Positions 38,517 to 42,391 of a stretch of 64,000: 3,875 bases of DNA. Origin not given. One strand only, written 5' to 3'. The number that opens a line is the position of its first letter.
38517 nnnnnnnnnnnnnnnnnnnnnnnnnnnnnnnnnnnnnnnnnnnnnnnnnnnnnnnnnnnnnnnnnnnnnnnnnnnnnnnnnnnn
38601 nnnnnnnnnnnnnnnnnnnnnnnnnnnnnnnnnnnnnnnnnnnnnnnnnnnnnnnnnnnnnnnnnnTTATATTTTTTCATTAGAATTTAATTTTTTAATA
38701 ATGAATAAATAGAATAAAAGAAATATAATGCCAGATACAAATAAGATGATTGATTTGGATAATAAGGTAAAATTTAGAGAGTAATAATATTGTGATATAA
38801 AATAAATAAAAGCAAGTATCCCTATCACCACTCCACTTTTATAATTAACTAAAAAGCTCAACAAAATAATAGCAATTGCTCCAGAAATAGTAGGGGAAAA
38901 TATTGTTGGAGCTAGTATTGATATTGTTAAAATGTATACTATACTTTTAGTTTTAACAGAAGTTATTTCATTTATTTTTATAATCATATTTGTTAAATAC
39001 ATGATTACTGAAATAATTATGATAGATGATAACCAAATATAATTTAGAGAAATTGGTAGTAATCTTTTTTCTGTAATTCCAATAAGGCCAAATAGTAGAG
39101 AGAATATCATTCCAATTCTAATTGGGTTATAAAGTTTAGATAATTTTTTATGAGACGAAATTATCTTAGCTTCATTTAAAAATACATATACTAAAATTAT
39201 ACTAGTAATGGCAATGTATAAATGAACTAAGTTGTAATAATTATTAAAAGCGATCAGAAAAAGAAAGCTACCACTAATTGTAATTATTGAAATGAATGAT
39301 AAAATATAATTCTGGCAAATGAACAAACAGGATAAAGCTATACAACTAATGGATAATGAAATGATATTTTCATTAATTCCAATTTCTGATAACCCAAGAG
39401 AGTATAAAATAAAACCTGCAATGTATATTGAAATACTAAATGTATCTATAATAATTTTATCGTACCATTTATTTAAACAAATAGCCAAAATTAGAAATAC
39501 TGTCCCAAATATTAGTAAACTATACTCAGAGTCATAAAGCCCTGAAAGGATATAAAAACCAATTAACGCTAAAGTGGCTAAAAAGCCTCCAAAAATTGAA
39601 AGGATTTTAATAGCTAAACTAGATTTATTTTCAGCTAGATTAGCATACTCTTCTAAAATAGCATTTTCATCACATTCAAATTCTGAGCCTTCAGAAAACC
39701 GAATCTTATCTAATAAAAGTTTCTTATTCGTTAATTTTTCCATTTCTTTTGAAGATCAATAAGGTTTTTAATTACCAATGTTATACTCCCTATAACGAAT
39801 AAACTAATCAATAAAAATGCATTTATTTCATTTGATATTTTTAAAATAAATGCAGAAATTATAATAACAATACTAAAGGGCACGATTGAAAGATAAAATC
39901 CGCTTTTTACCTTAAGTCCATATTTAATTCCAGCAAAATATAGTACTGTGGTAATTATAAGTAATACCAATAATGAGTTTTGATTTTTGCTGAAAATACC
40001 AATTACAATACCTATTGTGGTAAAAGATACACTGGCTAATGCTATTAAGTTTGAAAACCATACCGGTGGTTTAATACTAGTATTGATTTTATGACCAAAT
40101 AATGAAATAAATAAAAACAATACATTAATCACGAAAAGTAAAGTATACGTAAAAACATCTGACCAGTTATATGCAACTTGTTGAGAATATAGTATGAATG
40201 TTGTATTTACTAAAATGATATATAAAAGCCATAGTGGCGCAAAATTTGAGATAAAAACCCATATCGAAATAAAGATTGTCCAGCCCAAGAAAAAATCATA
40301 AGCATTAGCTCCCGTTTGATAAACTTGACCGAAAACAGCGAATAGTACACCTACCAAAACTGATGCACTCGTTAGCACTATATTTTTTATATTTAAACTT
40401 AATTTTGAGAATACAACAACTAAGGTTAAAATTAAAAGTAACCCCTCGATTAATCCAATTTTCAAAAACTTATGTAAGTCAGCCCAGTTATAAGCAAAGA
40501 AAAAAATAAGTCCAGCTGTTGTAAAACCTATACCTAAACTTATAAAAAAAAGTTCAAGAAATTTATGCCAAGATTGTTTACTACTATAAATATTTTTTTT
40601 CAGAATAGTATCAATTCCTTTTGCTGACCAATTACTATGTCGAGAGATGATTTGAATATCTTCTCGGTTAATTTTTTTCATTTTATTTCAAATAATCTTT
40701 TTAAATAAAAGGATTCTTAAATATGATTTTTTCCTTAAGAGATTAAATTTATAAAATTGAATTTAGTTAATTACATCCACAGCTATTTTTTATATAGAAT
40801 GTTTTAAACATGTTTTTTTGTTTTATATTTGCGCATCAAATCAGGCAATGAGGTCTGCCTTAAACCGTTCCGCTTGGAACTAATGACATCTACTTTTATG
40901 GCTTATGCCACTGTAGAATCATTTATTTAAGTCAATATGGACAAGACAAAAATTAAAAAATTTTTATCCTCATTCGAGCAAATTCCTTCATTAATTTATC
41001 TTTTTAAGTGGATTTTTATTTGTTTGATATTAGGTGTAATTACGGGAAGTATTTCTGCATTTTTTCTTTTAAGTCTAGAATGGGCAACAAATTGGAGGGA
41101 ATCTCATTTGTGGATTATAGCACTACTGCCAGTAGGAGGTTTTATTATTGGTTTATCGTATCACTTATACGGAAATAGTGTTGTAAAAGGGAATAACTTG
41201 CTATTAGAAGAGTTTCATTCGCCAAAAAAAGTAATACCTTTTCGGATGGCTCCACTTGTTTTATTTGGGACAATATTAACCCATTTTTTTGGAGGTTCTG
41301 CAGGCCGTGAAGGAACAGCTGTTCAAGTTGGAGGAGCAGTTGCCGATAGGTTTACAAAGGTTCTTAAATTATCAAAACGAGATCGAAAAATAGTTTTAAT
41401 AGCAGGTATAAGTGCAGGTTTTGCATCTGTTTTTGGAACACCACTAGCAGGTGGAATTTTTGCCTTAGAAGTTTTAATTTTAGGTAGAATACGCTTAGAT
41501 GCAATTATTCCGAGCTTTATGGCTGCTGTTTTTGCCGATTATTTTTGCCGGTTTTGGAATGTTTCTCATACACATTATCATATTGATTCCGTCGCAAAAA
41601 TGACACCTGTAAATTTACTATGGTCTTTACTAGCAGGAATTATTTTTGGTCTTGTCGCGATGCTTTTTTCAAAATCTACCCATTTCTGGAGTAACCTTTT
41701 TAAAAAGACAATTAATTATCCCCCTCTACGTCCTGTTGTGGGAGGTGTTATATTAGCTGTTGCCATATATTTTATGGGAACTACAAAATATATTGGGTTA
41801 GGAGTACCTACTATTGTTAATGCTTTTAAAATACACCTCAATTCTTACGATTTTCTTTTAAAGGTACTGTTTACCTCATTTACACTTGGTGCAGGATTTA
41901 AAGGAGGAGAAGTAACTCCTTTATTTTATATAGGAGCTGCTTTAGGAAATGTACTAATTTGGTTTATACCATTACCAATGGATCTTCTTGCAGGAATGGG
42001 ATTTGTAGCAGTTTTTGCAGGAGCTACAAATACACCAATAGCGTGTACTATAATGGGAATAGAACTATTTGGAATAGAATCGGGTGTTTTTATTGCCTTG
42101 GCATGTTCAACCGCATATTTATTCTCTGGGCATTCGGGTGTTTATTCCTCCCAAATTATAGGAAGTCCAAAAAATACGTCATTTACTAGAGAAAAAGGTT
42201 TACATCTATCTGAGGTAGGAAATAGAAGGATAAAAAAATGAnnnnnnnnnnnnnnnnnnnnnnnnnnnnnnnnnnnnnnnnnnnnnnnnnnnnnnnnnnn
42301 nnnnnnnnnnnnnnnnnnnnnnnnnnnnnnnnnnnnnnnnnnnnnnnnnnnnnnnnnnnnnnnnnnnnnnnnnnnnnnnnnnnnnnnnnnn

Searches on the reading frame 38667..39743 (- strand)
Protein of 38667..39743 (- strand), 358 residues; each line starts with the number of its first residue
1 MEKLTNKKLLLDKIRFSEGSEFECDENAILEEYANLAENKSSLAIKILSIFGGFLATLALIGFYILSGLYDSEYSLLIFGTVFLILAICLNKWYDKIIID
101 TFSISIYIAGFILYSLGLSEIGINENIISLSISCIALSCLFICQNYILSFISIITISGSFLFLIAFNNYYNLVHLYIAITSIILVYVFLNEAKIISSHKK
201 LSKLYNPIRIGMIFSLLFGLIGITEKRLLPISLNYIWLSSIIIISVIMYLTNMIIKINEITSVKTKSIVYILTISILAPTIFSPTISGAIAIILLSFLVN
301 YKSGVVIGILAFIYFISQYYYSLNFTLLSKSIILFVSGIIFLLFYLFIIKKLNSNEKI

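Call 5: search_protein_families(library=pfam, proteins=[window:38667-39743:-], max_evalue=0.01)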
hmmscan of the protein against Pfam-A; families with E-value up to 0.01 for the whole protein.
window:38667-39743:- (358 aa): 1 family
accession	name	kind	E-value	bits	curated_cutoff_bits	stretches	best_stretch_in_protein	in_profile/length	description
PF14351.11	DUF4401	-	1.3e-49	169.8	30.4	1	43-348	2-304/307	Domain of unknown function (DUF4401)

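Call 6: search_protein_families(library=ncbifam, proteins=[window:38667-39743:-], max_evalue=0.01)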
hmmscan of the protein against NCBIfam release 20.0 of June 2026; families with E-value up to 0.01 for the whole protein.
window:38667-39743:- (358 aa): 0 families

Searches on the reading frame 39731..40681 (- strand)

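Call 5: search_protein_families(library=pfam, proteins=[window:39731-40681:-], max_evalue=0.01)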
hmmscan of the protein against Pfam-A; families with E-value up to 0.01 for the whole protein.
window:39731-40681:- (316 aa): 1 family
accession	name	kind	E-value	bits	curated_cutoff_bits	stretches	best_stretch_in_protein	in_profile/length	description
PF09925.14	DUF2157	-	3e-19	69.6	32.4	1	43-151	35-146/146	Predicted membrane protein (DUF2157)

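Call 6: search_protein_families(library=ncbifam, proteins=[window:39731-40681:-], max_evalue=0.01)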
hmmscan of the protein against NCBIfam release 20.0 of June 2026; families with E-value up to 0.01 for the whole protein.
window:39731-40681:- (316 aa): 0 families

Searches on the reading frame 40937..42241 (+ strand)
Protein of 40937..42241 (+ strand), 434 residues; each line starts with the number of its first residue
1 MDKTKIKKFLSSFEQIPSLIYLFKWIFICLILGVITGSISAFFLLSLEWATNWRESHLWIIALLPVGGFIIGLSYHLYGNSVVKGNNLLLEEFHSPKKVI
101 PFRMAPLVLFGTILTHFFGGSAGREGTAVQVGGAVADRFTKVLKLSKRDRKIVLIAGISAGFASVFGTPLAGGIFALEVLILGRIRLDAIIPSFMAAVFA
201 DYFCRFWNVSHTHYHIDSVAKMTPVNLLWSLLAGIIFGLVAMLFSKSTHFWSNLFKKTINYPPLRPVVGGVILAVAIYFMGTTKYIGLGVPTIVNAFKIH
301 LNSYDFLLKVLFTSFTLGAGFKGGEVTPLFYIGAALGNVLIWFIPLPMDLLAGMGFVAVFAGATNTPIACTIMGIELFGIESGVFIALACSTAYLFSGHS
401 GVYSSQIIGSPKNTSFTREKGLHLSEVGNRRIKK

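Call 78: search_protein_families(library=pfam, proteins=[window:40937-42241:+], max_evalue=0.00001)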
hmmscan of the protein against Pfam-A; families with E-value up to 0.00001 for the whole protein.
window:40937-42241:+ (434 aa): 1 family
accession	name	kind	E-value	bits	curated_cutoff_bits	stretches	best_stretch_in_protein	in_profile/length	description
PF00654.25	Voltage_CLC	-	4.9e-76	256.6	24.8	1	67-397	1-345/346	Voltage gated chloride channel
